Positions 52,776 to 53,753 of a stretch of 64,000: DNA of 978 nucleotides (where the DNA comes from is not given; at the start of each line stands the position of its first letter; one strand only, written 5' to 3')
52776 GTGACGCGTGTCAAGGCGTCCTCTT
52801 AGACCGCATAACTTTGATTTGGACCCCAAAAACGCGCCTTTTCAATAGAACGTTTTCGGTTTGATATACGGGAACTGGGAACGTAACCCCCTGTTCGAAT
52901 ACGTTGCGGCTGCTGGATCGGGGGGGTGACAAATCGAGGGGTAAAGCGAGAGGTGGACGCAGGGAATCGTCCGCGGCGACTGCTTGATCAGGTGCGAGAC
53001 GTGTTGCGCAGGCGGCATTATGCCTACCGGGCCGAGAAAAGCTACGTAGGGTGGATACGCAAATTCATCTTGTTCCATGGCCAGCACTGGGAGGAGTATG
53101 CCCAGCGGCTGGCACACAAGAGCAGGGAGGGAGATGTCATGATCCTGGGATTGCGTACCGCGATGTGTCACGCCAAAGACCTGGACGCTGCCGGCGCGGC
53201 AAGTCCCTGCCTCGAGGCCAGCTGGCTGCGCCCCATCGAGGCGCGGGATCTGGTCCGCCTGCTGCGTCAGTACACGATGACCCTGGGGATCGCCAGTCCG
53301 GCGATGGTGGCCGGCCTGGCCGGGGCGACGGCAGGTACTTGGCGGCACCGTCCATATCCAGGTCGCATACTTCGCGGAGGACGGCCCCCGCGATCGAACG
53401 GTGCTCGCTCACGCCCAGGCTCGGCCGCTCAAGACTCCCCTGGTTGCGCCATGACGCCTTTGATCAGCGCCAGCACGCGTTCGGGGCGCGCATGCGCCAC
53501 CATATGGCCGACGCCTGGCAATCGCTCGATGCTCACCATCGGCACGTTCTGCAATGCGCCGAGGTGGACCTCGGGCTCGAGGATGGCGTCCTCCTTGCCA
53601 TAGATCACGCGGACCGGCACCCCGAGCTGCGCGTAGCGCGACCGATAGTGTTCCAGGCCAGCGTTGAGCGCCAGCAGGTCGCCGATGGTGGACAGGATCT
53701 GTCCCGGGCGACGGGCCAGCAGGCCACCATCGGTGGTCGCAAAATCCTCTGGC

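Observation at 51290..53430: Decayed chromosomal integron inserted between menC and the convergent hydrolase/menE unit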

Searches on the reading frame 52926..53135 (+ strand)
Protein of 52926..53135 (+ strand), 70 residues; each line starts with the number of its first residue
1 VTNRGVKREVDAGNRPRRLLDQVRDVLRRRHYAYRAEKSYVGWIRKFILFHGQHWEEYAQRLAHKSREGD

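Call 10: search_solved_structures(query=window:52926-53135:+, max_evalue=1, show_alignments=2)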
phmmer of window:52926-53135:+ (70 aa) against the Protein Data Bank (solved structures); distinct sequences matched with E-value up to 1: 1.
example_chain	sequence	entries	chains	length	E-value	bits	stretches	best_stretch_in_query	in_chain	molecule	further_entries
2a3v_A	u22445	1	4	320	0.015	19.2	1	20-53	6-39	site-specific recombinase IntI4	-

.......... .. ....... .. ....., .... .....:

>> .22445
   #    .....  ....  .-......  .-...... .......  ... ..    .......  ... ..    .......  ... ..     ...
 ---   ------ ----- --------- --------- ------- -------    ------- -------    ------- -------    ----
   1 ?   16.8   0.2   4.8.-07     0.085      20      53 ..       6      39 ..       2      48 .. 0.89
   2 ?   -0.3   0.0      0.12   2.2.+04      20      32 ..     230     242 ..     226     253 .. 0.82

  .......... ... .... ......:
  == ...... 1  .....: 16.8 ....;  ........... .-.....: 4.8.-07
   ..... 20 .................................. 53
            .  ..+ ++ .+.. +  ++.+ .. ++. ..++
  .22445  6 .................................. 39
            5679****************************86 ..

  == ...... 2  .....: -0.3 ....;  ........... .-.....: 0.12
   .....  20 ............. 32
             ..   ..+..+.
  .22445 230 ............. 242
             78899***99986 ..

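Call 11: find_homologous_proteins(query=window:52926-53135:+, max_evalue=0.001)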
Query window:52926-53135:+ (70 aa): 2 proteins with E <= 0.001 among 2 candidates.
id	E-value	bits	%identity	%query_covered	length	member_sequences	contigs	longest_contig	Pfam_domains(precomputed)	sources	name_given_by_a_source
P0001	3.0e-13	67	71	59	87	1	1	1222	PF13495.13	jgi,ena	jgi:hypothetical protein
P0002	4.6e-10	57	62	63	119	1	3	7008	PF13495.13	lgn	-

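Call 13: find_encoding_contigs(protein=P0002, flank=7000, max_places=4)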
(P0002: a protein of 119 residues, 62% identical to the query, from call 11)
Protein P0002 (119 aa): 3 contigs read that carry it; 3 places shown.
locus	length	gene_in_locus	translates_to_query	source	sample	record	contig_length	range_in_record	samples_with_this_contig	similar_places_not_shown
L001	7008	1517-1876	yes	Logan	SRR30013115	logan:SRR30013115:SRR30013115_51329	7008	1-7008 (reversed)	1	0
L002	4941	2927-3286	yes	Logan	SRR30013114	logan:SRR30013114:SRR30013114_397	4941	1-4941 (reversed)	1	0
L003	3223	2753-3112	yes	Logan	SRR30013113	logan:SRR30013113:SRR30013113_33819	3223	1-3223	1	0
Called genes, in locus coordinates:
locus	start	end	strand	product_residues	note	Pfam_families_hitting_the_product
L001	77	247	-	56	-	-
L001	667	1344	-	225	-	-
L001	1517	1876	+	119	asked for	PF13495:Phage_int_SAM_4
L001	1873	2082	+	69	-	-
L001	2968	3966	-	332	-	PF04041:Glyco_hydro_130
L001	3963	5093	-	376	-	-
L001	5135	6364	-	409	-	PF13439:Glyco_transf_4, PF00534:Glycos_transf_1, PF13692:Glyco_trans_1_4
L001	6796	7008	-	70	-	?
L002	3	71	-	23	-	?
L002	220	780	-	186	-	-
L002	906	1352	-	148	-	-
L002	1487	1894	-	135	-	-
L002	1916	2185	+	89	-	-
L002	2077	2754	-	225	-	-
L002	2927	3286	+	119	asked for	PF13495:Phage_int_SAM_4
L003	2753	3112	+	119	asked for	PF13495:Phage_int_SAM_4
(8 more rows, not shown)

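Call 35: search_protein_representatives(protein=window:52926-53135:+)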
Query: 70 residues. Proteins with E-value up to 0.001 (for the whole library): 7704; up to 1e-10: 73; up to 1e-30: 1. The best 150 are listed.
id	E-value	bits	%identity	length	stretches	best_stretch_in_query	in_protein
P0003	4.9e-38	144.2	97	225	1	1-70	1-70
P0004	1.6e-18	82.4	52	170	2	14-54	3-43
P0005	3.0e-18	81.6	55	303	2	14-53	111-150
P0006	6.9e-18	80.5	62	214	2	14-54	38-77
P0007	1.8e-17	79.1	50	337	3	15-54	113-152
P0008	5.4e-17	77.6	52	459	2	12-54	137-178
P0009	1.4e-16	76.4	52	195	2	15-54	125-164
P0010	1.4e-16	76.3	56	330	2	15-54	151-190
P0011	5.7e-16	74.4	56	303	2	13-53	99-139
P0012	8.8e-16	73.8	47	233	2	15-53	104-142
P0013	1.6e-15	72.9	47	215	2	4-52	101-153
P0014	1.9e-15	72.7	53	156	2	15-54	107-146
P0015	3.8e-15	71.8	48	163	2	15-62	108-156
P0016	5.7e-15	71.2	50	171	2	11-54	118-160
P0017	1.4e-14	70.0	51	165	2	12-53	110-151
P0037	1.3e-11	60.5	75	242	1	14-54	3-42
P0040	2.1e-11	59.9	72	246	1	15-54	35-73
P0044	2.6e-11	59.6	69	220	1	15-56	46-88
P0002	1.5e-10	57.3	63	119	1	13-53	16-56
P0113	2.7e-10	56.4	63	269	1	12-54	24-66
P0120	3.2e-10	56.2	64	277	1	16-54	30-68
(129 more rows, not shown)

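Call 36: search_protein_families(library=ncbifam, proteins=[P0005, P0007, P0010, P0008, P0037, P0040, P0113, P0120, P0044, P0006], max_evalue=0.001)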
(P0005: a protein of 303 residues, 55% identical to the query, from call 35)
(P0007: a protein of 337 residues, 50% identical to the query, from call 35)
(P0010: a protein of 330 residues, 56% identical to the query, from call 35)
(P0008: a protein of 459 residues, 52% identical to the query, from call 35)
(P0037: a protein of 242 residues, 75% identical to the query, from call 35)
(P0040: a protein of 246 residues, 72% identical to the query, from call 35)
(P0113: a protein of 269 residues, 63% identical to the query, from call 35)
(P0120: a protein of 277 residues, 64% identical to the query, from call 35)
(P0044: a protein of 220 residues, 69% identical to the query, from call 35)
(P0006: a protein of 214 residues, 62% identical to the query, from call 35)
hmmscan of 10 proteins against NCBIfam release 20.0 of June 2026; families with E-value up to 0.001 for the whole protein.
P0005 (303 aa): 3 families
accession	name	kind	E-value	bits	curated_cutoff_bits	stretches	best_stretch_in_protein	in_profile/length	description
TIGR02249.1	integrase_gron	subfamily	5.7e-34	117.9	265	2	216-272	1-57/315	integron integrase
NF011946.0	PRK15417.1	equivalog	1.8e-29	103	435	2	214-272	14-72/337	integron integrase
NF040815.2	recomb_XerA_Arch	equivalog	0.00011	21.9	220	0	222-271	5-53/263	site-specific tyrosine recombinase/integron integrase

P0007 (337 aa): 2 families
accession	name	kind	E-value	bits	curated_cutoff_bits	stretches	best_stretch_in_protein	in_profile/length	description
TIGR02249.1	integrase_gron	subfamily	2.9e-26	92.5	265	2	117-200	1-84/315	integron integrase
NF011946.0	PRK15417.1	equivalog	6.4e-26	91.3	435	2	113-204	12-100/337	integron integrase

P0010 (330 aa): 7 families
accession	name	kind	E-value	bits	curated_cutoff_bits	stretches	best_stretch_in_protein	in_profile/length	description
TIGR02249.1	integrase_gron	subfamily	4.1e-68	230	265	2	155-318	1-162/315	integron integrase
NF011946.0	PRK15417.1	equivalog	5.9e-54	183.5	435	2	148-318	9-177/337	integron integrase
NF040815.2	recomb_XerA_Arch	equivalog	4.5e-19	69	220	1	161-316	5-155/263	site-specific tyrosine recombinase/integron integrase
TIGR02224.1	recomb_XerC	equivalog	3.5e-13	49.6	335.15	1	165-308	10-164/295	tyrosine recombinase XerC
TIGR02225.1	recomb_XerD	equivalog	9.1e-12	44.9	329.6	1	166-315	11-166/290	site-specific tyrosine recombinase XerD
NF001399.0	PRK00283.1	subfamily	5.1e-11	42.3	279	1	166-316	20-177/300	tyrosine recombinase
NF002331.0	PRK01287.1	subfamily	1.1e-06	27.8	371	1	161-317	35-207/365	site-specific tyrosine recombinase XerC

P0008 (459 aa): 10 families
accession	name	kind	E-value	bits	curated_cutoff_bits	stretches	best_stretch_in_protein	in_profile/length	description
TIGR02249.1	integrase_gron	subfamily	3.8e-149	496.3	265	2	143-456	1-315/315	integron integrase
NF011946.0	PRK15417.1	equivalog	4.1e-116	387.8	435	2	134-457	7-331/337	integron integrase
NF040815.2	recomb_XerA_Arch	equivalog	2.6e-46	158.3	220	2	149-323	5-177/263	site-specific tyrosine recombinase/integron integrase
TIGR02224.1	recomb_XerC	equivalog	5.3e-37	127.8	335.15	2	376-441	212-277/295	tyrosine recombinase XerC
TIGR02225.1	recomb_XerD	equivalog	4.6e-33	114.8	329.6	2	374-443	207-276/290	site-specific tyrosine recombinase XerD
NF001399.0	PRK00283.1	subfamily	8.6e-31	107.3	279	1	154-443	20-285/300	tyrosine recombinase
NF002331.0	PRK01287.1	subfamily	2.5e-26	92.5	371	2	122-309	7-212/365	site-specific tyrosine recombinase XerC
NF003462.0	PRK05084.1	equivalog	3.2e-14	52.4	267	1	397-446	300-349/360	tyrosine recombinase XerS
NF007371.0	PRK09871.1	subfamily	5.6e-07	29.3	222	1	385-440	118-173/198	tyrosine-type DNA invertase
NF007370.0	PRK09870.1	subfamily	0.00018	21.2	221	0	392-440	130-178/200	tyrosine-type DNA invertase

P0037 (242 aa): 8 families
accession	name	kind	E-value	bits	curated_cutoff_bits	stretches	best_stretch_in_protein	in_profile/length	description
TIGR02249.1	integrase_gron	subfamily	3e-64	217.4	265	1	7-173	1-167/315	integron integrase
NF011946.0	PRK15417.1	equivalog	6.4e-57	193.2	435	1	6-173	15-182/337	integron integrase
NF040815.2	recomb_XerA_Arch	equivalog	2.8e-19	69.7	220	1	12-167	4-156/263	site-specific tyrosine recombinase/integron integrase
TIGR02224.1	recomb_XerC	equivalog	1.8e-14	53.8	335.15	1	17-166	10-171/295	tyrosine recombinase XerC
TIGR02225.1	recomb_XerD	equivalog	1.3e-11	44.3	329.6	1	18-166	11-167/290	site-specific tyrosine recombinase XerD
NF001399.0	PRK00283.1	subfamily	1.4e-11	44.2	279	1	45-166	49-177/300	tyrosine recombinase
NF002331.0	PRK01287.1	subfamily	4.7e-11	42.3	371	1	13-166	35-206/365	site-specific tyrosine recombinase XerC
NF003462.0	PRK05084.1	equivalog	2.6e-05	23.1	267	1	127-162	200-236/360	tyrosine recombinase XerS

P0040 (246 aa): 7 families
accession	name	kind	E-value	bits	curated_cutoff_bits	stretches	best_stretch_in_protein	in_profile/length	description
TIGR02249.1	integrase_gron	subfamily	7.5e-59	199.6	265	1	38-198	1-161/315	integron integrase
NF011946.0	PRK15417.1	equivalog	1e-47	162.9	435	1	28-201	6-177/337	integron integrase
NF040815.2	recomb_XerA_Arch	equivalog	3.2e-17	63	220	1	44-193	5-152/263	site-specific tyrosine recombinase/integron integrase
TIGR02224.1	recomb_XerC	equivalog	8.1e-13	48.4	335.15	1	47-193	9-167/295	tyrosine recombinase XerC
TIGR02225.1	recomb_XerD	equivalog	7e-10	38.7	329.6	1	49-191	11-162/290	site-specific tyrosine recombinase XerD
NF002331.0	PRK01287.1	subfamily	1.6e-09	37.2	371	1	44-196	35-205/365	site-specific tyrosine recombinase XerC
NF001399.0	PRK00283.1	subfamily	7.4e-09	35.3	279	1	57-193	28-173/300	tyrosine recombinase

P0113 (269 aa): 7 families
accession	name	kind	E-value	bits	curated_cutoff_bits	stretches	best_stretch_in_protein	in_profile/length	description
TIGR02249.1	integrase_gron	subfamily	6.7e-47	160.4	265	2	31-114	1-84/315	integron integrase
NF011946.0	PRK15417.1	equivalog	4.6e-37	127.9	435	2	24-111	9-96/337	integron integrase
NF040815.2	recomb_XerA_Arch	equivalog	1.3e-13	51.2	220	2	128-167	186-225/263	site-specific tyrosine recombinase/integron integrase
TIGR02225.1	recomb_XerD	equivalog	5.2e-08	32.6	329.6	1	128-167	206-245/290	site-specific tyrosine recombinase XerD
TIGR02224.1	recomb_XerC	equivalog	1.3e-07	31.3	335.15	1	128-167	209-248/295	tyrosine recombinase XerC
NF002331.0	PRK01287.1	subfamily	5.9e-07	28.8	371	0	29-118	27-127/365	site-specific tyrosine recombinase XerC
NF001399.0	PRK00283.1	subfamily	4.2e-05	22.9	279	0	128-167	214-254/300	tyrosine recombinase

P0120 (277 aa): 8 families
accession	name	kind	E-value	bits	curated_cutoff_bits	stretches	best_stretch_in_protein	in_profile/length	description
TIGR02249.1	integrase_gron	subfamily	8.4e-68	229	265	1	34-224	2-192/315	integron integrase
NF011946.0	PRK15417.1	equivalog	7.7e-59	199.5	435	1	26-214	9-197/337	integron integrase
NF040815.2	recomb_XerA_Arch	equivalog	1.8e-22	80.2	220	1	39-212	5-175/263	site-specific tyrosine recombinase/integron integrase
TIGR02224.1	recomb_XerC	equivalog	3.7e-17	62.6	335.15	1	42-216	9-195/295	tyrosine recombinase XerC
NF001399.0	PRK00283.1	subfamily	1.1e-15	57.7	279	1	48-216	24-201/300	tyrosine recombinase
TIGR02225.1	recomb_XerD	equivalog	6.5e-15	55.2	329.6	1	44-215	11-190/290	site-specific tyrosine recombinase XerD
NF002331.0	PRK01287.1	subfamily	8.8e-13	47.9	371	1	19-208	15-222/365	site-specific tyrosine recombinase XerC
NF003462.0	PRK05084.1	equivalog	0.00064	18.5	267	0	147-210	194-256/360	tyrosine recombinase XerS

P0044 (220 aa): 3 families
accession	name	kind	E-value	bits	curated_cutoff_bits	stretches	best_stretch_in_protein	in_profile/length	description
TIGR02249.1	integrase_gron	subfamily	1.8e-34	119.6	265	1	50-146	1-98/315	integron integrase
NF011946.0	PRK15417.1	equivalog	6.3e-31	107.8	435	1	48-149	14-115/337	integron integrase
NF040815.2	recomb_XerA_Arch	equivalog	0.00014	21.6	220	1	57-145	6-92/263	site-specific tyrosine recombinase/integron integrase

P0006 (214 aa): 8 families
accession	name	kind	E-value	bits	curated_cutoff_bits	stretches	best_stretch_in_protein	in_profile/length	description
NF011946.0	PRK15417.1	equivalog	6.4e-51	173.5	435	2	86-214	5-135/337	integron integrase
TIGR02249.1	integrase_gron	subfamily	7.8e-48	163.4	265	2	97-213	3-119/315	integron integrase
NF040815.2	recomb_XerA_Arch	equivalog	1.6e-09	37.7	220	1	100-209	4-110/263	site-specific tyrosine recombinase/integron integrase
TIGR02225.1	recomb_XerD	equivalog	3.1e-05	23.5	329.6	1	104-208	8-116/290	site-specific tyrosine recombinase XerD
NF002331.0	PRK01287.1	subfamily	4.1e-05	22.7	371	0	95-208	29-154/365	site-specific tyrosine recombinase XerC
TIGR02224.1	recomb_XerC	equivalog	0.00011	21.7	335.15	1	104-207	8-118/295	tyrosine recombinase XerC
NF001399.0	PRK00283.1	subfamily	0.0002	20.7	279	1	106-207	20-125/300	tyrosine recombinase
NF047509.1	Rv3131_FMN_oxido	subfamily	0.0008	19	199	0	84-123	143-182/319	Acg family FMN-binding oxidoreductase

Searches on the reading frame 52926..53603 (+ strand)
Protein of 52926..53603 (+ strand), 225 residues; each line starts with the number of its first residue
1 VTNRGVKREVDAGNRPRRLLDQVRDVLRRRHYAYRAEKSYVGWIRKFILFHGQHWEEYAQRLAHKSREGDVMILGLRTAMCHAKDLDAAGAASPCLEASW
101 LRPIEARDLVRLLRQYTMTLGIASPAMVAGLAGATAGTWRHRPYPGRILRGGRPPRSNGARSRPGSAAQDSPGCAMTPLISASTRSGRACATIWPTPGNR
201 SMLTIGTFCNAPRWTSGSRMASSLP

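Call 4: search_protein_families(library=pfam, proteins=[window:52926-53603:+], max_evalue=0.01)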
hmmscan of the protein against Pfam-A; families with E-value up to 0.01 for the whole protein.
window:52926-53603:+ (225 aa): 1 family
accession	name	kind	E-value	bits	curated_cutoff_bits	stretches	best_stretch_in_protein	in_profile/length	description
PF13495.12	Phage_int_SAM_4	-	1.7e-08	35.2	27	1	19-60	1-43/85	Phage integrase, N-terminal SAM-like domain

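Call 8: search_protein_families(library=ncbifam, proteins=[window:52926-53603:+], max_evalue=0.01)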
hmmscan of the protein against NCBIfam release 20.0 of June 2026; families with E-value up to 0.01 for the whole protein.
window:52926-53603:+ (225 aa): 3 families
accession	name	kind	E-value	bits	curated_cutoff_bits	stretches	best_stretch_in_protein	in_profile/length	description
NF011946.0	PRK15417.1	equivalog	5.7e-07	29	435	1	17-53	14-50/337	integron integrase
TIGR02249.1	integrase_gron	subfamily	1.5e-06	27.8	265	1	19-53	1-35/315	integron integrase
NF051460.1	bi_acylase_PvdQ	equivalog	0.0036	15.2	950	1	86-134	136-181/763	bifunctional acylase PvdQ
